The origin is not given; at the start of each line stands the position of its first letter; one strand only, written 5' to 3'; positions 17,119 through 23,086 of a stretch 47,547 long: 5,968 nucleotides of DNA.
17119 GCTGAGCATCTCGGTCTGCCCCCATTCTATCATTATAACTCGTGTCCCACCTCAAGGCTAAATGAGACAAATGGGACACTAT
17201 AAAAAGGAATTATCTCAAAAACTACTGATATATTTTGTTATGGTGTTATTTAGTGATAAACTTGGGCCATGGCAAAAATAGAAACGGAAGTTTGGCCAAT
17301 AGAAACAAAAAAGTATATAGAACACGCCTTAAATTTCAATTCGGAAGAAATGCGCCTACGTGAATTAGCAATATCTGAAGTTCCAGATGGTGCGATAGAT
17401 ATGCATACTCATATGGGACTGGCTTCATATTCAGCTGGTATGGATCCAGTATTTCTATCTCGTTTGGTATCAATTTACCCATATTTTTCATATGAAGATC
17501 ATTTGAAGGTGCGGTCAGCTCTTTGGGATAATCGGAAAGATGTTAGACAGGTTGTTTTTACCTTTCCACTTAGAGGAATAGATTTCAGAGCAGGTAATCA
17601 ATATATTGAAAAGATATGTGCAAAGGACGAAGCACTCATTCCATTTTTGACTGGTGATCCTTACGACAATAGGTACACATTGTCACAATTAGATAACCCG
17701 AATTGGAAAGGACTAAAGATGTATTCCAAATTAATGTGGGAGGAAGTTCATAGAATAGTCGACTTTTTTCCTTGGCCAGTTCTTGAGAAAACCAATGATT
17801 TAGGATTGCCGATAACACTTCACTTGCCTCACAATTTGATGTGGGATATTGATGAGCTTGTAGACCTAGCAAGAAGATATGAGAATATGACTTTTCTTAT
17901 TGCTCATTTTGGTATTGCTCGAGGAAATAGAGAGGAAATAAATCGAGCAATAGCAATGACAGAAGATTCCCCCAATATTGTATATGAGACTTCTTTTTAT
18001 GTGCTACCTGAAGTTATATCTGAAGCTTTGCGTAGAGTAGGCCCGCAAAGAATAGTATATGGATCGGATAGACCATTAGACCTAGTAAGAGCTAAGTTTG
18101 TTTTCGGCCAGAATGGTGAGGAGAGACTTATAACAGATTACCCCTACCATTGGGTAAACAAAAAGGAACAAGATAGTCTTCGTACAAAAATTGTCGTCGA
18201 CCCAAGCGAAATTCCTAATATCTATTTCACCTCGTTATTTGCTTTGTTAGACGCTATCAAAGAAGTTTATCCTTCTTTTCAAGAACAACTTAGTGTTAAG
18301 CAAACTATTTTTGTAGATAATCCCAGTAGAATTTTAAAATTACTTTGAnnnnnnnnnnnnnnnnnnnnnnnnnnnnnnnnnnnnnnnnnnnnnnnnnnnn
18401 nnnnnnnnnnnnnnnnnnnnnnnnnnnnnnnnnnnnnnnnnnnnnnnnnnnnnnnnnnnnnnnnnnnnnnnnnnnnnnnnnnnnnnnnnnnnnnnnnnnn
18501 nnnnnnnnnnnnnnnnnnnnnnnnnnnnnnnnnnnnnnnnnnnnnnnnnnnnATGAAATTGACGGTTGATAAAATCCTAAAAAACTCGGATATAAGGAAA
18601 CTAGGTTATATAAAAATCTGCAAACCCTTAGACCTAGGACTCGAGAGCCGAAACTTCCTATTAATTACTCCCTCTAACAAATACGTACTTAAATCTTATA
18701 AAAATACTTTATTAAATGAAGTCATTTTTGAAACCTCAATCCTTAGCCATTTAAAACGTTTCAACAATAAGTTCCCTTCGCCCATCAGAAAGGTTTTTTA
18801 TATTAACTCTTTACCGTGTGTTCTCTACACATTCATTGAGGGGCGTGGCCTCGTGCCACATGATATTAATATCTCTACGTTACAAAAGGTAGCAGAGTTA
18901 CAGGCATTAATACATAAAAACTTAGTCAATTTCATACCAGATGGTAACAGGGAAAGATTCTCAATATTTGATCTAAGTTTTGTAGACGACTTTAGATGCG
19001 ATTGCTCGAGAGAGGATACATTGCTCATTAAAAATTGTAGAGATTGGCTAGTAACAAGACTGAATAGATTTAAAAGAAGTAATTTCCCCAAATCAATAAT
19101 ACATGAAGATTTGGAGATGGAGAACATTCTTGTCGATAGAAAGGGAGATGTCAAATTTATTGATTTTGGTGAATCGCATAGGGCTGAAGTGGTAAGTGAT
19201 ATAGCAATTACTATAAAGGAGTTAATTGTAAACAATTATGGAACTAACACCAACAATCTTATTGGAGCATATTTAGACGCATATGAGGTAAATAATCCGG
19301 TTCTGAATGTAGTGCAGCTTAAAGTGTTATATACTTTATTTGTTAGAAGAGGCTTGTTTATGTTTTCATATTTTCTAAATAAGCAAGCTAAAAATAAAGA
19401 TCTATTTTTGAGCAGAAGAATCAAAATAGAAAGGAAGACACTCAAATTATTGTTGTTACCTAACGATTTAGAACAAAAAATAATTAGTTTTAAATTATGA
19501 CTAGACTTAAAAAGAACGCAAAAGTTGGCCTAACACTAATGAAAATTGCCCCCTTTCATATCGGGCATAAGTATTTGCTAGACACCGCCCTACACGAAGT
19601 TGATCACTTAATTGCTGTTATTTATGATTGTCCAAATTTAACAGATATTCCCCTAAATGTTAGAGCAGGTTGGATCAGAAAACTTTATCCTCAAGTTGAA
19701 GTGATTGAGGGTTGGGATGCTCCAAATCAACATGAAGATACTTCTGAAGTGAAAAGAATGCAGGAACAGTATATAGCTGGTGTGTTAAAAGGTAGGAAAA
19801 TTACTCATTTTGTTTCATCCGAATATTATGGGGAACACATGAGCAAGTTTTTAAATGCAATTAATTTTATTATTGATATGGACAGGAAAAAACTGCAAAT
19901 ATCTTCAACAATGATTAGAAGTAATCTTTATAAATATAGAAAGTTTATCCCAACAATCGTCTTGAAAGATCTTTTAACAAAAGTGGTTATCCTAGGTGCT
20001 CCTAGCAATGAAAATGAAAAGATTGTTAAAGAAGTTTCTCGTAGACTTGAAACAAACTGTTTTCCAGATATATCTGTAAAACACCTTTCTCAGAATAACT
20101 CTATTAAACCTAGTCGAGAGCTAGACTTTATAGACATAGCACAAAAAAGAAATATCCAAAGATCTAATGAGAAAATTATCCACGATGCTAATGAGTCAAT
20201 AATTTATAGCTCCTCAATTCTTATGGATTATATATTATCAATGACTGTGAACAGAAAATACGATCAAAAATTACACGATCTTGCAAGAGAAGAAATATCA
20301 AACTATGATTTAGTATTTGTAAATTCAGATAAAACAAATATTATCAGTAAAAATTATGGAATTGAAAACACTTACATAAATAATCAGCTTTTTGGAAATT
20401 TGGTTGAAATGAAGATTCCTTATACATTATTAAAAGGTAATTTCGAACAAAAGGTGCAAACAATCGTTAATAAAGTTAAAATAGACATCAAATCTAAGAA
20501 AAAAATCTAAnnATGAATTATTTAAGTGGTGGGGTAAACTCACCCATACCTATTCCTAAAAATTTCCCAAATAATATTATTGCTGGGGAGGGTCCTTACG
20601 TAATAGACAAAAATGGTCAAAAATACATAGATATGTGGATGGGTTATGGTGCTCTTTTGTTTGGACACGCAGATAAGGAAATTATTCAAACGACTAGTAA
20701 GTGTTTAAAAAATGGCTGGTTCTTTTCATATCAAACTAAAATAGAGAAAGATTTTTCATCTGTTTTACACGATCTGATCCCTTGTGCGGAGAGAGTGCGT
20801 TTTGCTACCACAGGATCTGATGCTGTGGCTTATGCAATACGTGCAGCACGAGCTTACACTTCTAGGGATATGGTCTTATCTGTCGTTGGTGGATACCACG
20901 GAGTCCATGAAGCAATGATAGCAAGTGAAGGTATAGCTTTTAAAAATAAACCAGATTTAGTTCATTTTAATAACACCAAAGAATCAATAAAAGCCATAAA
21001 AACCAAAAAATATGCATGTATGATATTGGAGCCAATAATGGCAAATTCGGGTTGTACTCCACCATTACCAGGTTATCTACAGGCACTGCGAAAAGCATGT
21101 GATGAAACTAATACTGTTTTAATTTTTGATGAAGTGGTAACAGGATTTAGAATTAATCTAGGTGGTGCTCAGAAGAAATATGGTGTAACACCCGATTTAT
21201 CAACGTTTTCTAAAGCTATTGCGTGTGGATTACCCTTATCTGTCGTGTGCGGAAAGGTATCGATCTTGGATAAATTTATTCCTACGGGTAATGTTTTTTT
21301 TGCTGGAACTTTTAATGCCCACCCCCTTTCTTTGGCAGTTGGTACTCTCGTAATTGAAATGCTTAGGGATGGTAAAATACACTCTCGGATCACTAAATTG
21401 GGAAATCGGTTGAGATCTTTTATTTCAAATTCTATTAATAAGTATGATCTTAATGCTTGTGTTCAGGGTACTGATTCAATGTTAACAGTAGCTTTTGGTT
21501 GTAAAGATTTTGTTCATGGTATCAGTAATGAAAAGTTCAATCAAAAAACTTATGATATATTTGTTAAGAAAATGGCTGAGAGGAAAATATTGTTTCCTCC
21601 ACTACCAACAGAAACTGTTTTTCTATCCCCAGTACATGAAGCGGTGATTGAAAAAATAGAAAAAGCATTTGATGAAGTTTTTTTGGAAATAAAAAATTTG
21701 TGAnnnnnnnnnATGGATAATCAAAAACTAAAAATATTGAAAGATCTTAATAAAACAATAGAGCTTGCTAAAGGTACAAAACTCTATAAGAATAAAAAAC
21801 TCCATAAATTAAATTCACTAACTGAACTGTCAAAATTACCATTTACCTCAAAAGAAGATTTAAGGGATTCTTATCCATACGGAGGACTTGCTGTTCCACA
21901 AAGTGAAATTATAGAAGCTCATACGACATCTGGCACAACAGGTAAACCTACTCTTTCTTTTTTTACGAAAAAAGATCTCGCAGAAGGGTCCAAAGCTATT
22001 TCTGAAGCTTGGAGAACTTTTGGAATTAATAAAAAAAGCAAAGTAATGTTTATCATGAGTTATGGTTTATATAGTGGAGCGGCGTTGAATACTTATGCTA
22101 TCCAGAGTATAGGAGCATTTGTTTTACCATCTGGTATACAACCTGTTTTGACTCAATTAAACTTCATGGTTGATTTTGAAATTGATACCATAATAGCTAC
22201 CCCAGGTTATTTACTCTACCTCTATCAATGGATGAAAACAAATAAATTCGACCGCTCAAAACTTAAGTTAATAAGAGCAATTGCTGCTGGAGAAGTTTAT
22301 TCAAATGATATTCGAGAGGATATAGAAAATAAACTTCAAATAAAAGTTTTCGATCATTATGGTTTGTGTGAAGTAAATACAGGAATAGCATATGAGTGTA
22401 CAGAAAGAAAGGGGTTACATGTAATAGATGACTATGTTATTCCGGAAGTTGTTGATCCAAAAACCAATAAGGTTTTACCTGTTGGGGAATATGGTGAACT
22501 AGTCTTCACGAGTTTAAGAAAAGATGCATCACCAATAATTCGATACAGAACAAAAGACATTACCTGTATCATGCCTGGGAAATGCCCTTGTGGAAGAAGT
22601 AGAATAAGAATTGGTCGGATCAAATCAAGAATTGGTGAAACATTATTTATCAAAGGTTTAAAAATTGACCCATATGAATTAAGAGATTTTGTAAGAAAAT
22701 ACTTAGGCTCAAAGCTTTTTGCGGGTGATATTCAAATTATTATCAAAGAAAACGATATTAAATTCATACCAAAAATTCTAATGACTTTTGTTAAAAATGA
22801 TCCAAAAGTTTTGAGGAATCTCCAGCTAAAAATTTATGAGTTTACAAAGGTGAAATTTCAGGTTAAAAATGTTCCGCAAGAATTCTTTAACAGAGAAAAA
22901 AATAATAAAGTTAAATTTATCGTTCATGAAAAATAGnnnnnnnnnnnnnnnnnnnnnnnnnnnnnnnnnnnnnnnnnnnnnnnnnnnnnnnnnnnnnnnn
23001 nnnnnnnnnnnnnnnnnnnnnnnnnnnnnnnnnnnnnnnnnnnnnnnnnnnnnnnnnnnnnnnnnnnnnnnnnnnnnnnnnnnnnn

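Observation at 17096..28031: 27-bp direct repeats, one fused to the 3' end of tRNA-Gln, bracket a 10.9-kb segment: att-like island scars without an integrase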

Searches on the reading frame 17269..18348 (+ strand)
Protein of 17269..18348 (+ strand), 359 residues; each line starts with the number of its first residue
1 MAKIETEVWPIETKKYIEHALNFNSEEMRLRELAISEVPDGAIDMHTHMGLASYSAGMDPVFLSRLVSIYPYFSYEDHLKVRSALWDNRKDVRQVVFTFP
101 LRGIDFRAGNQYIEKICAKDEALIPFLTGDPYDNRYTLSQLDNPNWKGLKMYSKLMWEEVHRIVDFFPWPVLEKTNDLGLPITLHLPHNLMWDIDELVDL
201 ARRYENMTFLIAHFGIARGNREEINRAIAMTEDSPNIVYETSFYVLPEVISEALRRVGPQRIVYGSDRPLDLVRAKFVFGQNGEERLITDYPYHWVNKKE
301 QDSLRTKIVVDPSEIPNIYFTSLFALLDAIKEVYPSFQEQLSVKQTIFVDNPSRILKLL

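Call 7: search_protein_families(library=pfam, proteins=[window:17269-18348:+])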
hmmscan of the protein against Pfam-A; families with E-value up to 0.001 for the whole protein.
window:17269-18348:+ (359 aa): 1 family
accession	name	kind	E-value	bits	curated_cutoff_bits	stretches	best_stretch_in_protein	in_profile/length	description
PF04909.20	Amidohydro_2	-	2e-17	64.3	26.4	1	105-275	62-254/289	Amidohydrolase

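Call 12: find_encoding_contigs(protein=window:17269-18348:+, flank=10000, max_places=10)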
Protein window:17269-18348:+ (359 aa): 2 contigs read that carry it; 2 places shown.
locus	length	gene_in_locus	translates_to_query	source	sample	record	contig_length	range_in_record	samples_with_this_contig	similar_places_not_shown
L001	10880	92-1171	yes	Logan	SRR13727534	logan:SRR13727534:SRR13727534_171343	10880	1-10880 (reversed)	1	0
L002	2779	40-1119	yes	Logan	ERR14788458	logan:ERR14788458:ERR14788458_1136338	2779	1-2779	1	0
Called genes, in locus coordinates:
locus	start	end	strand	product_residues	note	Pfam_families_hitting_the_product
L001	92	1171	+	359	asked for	PF04909:Amidohydro_2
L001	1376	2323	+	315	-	PF01636:APH, PF00069:Pkinase (weak)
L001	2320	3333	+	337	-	-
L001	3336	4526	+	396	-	PF00202:Aminotran_3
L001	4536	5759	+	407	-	PF00501:AMP-binding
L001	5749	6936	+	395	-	PF00171:Aldedh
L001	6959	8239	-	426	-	PF00579:tRNA-synt_1b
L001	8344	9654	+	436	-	PF00155:Aminotran_1_2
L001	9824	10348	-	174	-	-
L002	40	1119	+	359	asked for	PF04909:Amidohydro_2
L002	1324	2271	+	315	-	PF01636:APH, PF00069:Pkinase (weak)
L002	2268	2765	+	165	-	-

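Call 62: search_protein_families(library=ncbifam, proteins=[window:17269-18348:+], max_evalue=0.001)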
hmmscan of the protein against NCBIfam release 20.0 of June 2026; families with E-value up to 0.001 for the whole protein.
window:17269-18348:+ (359 aa): 0 families

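Call 87: find_homologous_proteins(query=window:17269-18348:+, max_evalue=1e-60)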
Query window:17269-18348:+ (359 aa): 9 proteins with E <= 1e-60 among 2681 candidates.
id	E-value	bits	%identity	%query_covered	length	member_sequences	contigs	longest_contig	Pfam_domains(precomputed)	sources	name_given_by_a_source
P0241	4.4e-243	824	100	100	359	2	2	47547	PF04909.21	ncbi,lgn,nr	ncbi:MAG: amidohydrolase family protein [Candidatus Woesebacteria bacterium]|nr:amidohydrolase famil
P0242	1.4e-216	736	89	100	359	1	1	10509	PF04909.21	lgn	-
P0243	2.0e-198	677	90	92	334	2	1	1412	PF04909.21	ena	-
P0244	1.0e-191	655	81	97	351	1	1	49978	PF04909.21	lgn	-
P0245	9.7e-159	546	66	97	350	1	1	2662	PF04909.21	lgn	-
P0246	4.6e-109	383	49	97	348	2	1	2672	PF04909.21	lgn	-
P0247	5.7e-90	320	43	97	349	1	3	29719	PF04909.21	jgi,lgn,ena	-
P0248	5.4e-88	314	42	97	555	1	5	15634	PF13420.14,PF04909.21,PF13302.14,PF00583.32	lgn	-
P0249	1.8e-75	272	38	97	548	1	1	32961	PF13420.14,PF04909.21,PF13302.14,PF00583.32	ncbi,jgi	ncbi:MAG TPA: GNAT family N-acetyltransferase [Ktedonobacteraceae bacterium]|jgi:ribosomal-protein-s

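Call 88: find_encoding_contigs(protein=P0242, flank=10000, max_places=3)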
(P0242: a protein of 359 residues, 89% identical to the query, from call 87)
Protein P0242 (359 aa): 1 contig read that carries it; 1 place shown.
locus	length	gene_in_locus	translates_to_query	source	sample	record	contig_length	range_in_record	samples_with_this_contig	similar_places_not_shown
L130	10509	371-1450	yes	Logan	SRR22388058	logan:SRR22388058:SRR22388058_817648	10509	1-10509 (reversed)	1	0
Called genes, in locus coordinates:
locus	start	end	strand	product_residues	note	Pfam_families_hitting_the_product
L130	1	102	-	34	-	?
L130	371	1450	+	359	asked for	PF04909:Amidohydro_2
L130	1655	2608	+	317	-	PF01636:APH, PF00069:Pkinase (weak)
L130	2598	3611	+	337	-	-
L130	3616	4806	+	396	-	PF00202:Aminotran_3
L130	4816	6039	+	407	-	PF00501:AMP-binding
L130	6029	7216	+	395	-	PF00171:Aldedh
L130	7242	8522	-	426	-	PF00579:tRNA-synt_1b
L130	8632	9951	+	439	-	PF00155:Aminotran_1_2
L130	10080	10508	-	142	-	?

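Call 89: find_encoding_contigs(protein=P0243, flank=10000, max_places=3)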
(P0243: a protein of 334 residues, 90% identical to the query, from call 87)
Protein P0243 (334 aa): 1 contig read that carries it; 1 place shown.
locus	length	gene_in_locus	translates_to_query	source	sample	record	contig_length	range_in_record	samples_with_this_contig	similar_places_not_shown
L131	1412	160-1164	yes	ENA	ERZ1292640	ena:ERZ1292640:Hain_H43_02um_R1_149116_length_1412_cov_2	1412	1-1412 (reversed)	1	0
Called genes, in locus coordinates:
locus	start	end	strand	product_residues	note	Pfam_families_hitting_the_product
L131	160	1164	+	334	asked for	PF04909:Amidohydro_2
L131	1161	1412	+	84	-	?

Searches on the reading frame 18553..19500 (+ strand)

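Call 7: search_protein_families(library=pfam, proteins=[window:18553-19500:+])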
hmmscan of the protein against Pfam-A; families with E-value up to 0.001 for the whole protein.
window:18553-19500:+ (315 aa): 3 families
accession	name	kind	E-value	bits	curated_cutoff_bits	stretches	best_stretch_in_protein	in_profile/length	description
PF01636.29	APH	-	3.7e-19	69.9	23.2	1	23-245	2-230/239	Phosphotransferase enzyme family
PF00069.31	Pkinase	-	1.6e-06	28.2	31.7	1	180-211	117-148/263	Protein kinase domain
PF19974.5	TCAD9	-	3.5e-05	23.6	40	1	164-218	282-335/429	Ternary complex associated domain 9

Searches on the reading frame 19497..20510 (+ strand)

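Call 7: search_protein_families(library=pfam, proteins=[window:19497-20510:+])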
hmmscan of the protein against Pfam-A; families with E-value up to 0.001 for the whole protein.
window:19497-20510:+ (337 aa): 1 family
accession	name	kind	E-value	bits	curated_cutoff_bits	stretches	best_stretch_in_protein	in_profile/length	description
PF13521.12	AAA_28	-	0.00086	20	27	0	162-319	1-164/164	AAA domain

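Call 62: search_protein_families(library=ncbifam, proteins=[window:19497-20510:+], max_evalue=0.001)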
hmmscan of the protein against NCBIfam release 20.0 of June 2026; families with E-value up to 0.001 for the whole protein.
window:19497-20510:+ (337 aa): 3 families
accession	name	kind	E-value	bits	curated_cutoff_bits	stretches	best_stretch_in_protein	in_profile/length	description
TIGR01526.1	nadR_NMN_Atrans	equivalog_domain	6.2e-21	75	341.15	1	9-285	2-284/325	nicotinamide-nucleotide adenylyltransferase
NF005988.0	PRK08099.1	equivalog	3.7e-09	36.2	201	1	5-285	61-354/411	multifunctional transcriptional regulator/nicotinamide-nucleotide adenylyltransferase/ribosylnicotinamide kinase NadR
TIGR00125.1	cyt_tran_rel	domain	4.1e-05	23.7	27.7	1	11-42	2-33/65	adenylyltransferase/cytidyltransferase family protein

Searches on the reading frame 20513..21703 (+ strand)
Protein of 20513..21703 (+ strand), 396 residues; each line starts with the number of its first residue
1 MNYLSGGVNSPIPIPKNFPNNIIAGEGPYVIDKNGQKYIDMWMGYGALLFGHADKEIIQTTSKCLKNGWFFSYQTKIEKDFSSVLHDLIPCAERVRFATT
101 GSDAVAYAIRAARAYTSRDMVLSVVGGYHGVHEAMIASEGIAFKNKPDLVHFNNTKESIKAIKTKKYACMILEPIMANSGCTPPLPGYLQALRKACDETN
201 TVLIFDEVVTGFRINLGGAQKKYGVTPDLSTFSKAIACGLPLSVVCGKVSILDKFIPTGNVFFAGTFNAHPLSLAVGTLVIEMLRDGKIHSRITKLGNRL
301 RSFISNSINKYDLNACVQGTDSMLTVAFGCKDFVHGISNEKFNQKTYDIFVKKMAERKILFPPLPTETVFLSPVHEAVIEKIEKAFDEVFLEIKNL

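Call 7: search_protein_families(library=pfam, proteins=[window:20513-21703:+])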
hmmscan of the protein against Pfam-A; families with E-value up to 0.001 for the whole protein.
window:20513-21703:+ (396 aa): 1 family
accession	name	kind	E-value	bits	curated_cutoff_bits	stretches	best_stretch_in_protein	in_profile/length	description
PF00202.27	Aminotran_3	-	1.7e-48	165.7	30.5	1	20-328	11-350/403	Aminotransferase class-III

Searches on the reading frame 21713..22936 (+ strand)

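Call 7: search_protein_families(library=pfam, proteins=[window:21713-22936:+])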
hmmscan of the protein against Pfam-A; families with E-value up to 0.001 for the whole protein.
window:21713-22936:+ (407 aa): 1 family
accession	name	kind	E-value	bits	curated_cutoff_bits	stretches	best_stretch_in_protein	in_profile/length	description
PF00501.34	AMP-binding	-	8.4e-12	45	29.9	1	71-265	169-374/384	AMP-binding enzyme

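Call 62: search_protein_families(library=ncbifam, proteins=[window:21713-22936:+], max_evalue=0.001)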
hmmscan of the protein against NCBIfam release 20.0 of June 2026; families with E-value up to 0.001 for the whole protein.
window:21713-22936:+ (407 aa): 12 families
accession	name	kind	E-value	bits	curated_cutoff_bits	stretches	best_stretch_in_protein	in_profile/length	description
NF041878.1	paak_haloarch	equivalog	4e-73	246.4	700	1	32-327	48-345/427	phenylacetate--CoA ligase PaaK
TIGR02155.1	PA_CoA_ligase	equivalog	5.6e-71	239.3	646.3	1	31-329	42-339/422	phenylacetate--CoA ligase PaaK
NF045666.1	DVU1553_fam_AMP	equivalog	4.6e-57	193.6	300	1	9-307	28-331/331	DVU_1553 family AMP-dependent CoA ligase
NF053551.1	FlxY_rubin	equivalog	2e-43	148.7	520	1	26-396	38-409/424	flexirubin biosynthesis putative acyl-CoA ligase FlxY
NF041217.1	BagE_FevW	exception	4.6e-37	128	800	1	16-326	25-330/424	bagremycin/ferroverdin synthetase BagE/FevW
TIGR03335.1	F390_ftsA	equivalog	2.9e-34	118.6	458.7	1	31-327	48-349/445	coenzyme F390 synthetase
NF004837.0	PRK06187.1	subfamily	1.6e-08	33.3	476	1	64-233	170-335/531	long-chain-fatty-acid--CoA ligase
TIGR02304.1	aden_form_hyp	equivalog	1.4e-07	30.9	251.9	1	148-348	179-369/430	F390 synthetase-related protein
TIGR01733.1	AA-adenyl-dom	subfamily_domain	1.1e-06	27.7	317.4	1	64-264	120-323/409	amino acid adenylation domain-containing protein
NF052269.1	Staph_lig_FadD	equivalog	4.3e-06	25.3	650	1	60-264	146-347/499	long-chain-fatty-acid--CoA ligase FadD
NF006181.0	PRK08314.1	subfamily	1.8e-05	23.2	705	1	52-266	192-404/563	long-chain-fatty-acid--CoA ligase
NF047394.1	AcylCoAsynMbcS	equivalog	0.00024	19.8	850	0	105-225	209-330/525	acyl-CoA synthetase MbcS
